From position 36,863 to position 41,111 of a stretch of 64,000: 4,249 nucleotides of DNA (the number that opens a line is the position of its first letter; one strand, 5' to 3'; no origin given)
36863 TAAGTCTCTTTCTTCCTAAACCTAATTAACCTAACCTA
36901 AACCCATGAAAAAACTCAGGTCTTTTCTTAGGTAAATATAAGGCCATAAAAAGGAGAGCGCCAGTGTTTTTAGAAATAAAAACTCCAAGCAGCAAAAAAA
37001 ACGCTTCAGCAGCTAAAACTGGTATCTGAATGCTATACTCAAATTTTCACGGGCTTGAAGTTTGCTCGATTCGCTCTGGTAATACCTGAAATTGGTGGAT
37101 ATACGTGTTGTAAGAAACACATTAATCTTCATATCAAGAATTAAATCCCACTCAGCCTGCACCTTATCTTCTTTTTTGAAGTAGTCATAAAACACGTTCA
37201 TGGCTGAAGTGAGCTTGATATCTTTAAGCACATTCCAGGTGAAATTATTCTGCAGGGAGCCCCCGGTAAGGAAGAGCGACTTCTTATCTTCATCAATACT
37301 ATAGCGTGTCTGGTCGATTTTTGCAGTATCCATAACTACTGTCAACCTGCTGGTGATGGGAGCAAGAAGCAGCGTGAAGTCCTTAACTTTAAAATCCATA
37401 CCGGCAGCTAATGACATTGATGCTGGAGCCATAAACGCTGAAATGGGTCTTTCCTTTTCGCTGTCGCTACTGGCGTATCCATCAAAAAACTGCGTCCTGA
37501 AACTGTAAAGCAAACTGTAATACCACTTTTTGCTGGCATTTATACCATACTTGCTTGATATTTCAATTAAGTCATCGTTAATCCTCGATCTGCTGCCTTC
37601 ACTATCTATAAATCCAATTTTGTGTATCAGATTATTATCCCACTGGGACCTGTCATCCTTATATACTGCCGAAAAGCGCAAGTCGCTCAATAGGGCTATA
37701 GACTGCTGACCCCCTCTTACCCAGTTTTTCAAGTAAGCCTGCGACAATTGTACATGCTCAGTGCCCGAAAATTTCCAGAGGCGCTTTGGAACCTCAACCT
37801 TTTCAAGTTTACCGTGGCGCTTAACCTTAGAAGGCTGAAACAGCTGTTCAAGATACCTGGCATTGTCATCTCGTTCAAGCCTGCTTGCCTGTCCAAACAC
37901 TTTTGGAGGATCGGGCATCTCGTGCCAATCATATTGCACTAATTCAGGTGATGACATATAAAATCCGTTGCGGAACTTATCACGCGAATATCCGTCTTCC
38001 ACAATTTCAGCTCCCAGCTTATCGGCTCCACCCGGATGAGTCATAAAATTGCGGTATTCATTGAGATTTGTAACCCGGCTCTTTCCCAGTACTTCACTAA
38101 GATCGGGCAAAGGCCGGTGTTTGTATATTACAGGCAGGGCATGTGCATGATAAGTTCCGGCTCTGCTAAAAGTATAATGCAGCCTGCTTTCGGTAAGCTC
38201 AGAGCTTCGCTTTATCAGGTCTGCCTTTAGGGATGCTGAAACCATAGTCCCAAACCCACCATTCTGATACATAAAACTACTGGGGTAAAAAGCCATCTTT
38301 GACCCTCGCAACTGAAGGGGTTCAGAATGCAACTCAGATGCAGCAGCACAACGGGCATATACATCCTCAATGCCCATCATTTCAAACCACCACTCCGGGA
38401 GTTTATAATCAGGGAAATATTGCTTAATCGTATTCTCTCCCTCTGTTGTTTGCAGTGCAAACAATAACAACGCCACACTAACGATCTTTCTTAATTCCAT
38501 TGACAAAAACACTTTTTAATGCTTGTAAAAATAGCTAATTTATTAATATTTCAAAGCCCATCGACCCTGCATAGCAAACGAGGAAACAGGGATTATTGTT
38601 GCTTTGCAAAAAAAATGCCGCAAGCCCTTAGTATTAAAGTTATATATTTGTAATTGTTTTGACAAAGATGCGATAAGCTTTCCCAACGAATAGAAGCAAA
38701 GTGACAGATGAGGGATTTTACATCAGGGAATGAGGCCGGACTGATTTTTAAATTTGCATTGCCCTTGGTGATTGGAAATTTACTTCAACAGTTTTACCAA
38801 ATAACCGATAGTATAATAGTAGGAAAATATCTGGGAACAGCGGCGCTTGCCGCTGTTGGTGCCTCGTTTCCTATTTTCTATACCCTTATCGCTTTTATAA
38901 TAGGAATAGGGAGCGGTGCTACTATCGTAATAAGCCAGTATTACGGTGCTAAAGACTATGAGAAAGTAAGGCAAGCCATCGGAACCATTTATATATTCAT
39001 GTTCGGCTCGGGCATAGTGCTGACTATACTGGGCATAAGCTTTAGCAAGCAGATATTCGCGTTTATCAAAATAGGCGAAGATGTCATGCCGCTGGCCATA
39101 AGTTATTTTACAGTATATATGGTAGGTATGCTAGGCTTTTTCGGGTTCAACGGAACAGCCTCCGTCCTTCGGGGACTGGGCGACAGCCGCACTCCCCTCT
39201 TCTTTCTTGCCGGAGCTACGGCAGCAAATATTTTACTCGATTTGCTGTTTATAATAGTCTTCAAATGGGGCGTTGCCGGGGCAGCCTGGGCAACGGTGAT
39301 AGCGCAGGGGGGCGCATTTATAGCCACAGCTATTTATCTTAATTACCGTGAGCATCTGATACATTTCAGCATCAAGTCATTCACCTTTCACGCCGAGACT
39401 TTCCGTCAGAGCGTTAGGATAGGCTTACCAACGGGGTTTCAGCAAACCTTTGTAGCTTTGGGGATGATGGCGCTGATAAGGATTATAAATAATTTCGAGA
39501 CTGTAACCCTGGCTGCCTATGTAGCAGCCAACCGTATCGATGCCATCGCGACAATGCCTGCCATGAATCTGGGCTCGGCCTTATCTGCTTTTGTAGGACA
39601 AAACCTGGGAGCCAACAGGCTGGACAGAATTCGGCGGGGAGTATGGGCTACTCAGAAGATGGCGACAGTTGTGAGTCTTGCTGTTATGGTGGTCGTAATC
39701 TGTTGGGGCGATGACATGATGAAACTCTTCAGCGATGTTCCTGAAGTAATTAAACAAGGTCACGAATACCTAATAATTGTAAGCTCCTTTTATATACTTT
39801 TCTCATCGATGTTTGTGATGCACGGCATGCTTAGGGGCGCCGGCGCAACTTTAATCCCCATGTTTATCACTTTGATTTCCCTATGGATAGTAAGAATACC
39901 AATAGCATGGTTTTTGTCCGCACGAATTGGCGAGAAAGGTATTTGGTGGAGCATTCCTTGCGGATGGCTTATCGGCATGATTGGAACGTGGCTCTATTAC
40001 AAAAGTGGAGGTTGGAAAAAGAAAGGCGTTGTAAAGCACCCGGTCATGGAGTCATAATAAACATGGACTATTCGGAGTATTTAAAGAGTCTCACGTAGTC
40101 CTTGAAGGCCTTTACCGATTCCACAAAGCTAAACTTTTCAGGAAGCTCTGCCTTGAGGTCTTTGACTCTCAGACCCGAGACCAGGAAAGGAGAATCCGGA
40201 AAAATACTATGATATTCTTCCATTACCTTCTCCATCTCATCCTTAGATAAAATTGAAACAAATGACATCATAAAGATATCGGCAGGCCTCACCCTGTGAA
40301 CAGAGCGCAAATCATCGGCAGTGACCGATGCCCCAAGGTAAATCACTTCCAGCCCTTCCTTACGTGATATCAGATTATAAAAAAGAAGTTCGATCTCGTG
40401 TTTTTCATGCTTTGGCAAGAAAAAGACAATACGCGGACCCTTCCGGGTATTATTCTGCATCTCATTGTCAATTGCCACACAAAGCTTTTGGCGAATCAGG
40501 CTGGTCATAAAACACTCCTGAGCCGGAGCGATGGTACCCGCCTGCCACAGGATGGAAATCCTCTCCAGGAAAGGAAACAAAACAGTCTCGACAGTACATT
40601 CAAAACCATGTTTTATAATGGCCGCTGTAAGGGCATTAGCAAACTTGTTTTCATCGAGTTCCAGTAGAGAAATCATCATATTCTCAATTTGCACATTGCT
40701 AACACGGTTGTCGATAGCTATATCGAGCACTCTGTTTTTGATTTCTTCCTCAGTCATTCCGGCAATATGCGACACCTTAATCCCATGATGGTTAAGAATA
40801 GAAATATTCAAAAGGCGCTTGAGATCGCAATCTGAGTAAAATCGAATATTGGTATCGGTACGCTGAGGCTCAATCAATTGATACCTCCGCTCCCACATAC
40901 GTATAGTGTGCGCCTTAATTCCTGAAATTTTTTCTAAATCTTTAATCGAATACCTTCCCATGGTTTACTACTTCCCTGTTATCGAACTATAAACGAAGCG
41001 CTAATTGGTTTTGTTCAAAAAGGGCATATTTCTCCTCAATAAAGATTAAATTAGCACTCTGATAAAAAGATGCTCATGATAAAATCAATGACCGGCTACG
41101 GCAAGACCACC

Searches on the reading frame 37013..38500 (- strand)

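Call 87: search_protein_families(library=pfam, proteins=[window:37013-38500:-], max_evalue=0.001)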
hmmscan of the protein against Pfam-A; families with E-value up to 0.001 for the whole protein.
window:37013-38500:- (495 aa): 1 family
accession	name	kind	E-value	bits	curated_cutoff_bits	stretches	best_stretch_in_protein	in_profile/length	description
PF11276.14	DUF3078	-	1.7e-27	96.1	25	1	252-342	1-92/92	Protein of unknown function (DUF3078)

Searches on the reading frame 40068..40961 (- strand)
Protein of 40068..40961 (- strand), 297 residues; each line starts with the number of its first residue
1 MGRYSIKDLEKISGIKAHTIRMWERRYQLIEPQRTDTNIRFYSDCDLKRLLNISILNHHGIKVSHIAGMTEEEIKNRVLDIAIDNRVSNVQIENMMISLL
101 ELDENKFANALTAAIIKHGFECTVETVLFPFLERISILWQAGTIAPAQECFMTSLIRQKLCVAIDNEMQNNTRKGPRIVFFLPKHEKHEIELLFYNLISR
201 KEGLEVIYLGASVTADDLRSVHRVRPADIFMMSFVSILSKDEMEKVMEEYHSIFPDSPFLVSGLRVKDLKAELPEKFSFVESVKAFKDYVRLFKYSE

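Call 87: search_protein_families(library=pfam, proteins=[window:40068-40961:-], max_evalue=0.001)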
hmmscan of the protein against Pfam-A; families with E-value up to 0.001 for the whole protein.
window:40068-40961:- (297 aa): 4 families
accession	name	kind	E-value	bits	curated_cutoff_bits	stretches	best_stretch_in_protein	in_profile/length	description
PF13411.12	MerR_1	-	1.1e-15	57.9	21.6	1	4-72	1-68/69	MerR HTH family regulatory protein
PF00376.29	MerR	-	3.2e-09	36.9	28.2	1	5-42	1-38/38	MerR family regulatory protein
PF02310.24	B12-binding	-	5.7e-07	29.8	32.1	1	198-272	23-97/121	B12 binding domain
PF02607.22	B12-binding_2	-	1.3e-05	25.7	23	1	97-160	7-70/74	B12 binding domain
